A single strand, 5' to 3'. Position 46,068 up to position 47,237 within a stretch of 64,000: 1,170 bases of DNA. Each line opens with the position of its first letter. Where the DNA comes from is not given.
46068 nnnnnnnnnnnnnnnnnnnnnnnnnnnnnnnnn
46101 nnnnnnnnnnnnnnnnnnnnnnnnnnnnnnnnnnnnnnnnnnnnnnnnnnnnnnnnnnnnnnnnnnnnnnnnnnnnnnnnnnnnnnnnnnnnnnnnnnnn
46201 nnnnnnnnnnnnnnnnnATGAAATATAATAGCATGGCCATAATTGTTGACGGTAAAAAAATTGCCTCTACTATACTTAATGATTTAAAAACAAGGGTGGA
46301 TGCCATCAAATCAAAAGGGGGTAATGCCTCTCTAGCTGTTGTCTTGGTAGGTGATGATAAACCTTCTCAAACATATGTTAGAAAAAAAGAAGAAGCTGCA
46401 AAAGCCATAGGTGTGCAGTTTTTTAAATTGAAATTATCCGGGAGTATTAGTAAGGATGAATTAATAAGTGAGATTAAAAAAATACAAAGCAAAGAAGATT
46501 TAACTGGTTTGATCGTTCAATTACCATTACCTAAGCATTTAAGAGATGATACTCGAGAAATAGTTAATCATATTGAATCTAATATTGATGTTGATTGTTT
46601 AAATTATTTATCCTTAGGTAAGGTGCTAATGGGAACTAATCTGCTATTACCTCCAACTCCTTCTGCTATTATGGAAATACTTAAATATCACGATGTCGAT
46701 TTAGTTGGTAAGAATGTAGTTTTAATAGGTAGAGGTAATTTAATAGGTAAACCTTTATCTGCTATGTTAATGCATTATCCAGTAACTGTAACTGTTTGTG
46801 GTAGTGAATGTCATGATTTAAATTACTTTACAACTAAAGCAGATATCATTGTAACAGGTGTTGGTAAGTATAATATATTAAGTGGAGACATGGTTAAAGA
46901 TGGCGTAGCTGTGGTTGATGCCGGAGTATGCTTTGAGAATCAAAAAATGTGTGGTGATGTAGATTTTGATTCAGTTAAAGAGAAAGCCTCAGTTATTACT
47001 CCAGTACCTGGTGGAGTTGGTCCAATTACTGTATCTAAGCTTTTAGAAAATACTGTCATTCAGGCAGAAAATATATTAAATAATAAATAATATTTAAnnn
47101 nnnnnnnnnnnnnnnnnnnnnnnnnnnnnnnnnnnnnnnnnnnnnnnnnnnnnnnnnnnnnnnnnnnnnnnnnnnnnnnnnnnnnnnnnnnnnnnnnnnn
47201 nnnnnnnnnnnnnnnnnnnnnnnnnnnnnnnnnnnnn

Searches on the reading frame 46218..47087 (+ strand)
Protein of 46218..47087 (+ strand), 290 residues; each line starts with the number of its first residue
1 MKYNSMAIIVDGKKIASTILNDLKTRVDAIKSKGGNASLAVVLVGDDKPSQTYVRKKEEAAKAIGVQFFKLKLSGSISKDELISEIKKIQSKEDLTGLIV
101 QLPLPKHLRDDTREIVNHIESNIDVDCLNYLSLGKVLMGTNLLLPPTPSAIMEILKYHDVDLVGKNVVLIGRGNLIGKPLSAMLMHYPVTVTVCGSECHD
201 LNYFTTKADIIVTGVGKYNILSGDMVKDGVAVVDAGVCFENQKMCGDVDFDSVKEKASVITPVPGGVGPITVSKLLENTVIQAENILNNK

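Call 64: search_protein_families(library=pfam, proteins=[window:46218-47087:+], max_evalue=0.00001)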
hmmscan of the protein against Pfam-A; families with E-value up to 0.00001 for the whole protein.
window:46218-47087:+ (290 aa): 2 families
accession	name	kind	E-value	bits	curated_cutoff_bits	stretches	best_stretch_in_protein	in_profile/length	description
PF02882.25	THF_DHG_CYH_C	-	5.7e-52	175.7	27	1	131-285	3-158/160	Tetrahydrofolate dehydrogenase/cyclohydrolase, NAD(P)-binding domain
PF00763.28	THF_DHG_CYH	-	1.1e-29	103.5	32.8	1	10-126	1-115/115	Tetrahydrofolate dehydrogenase/cyclohydrolase, catalytic domain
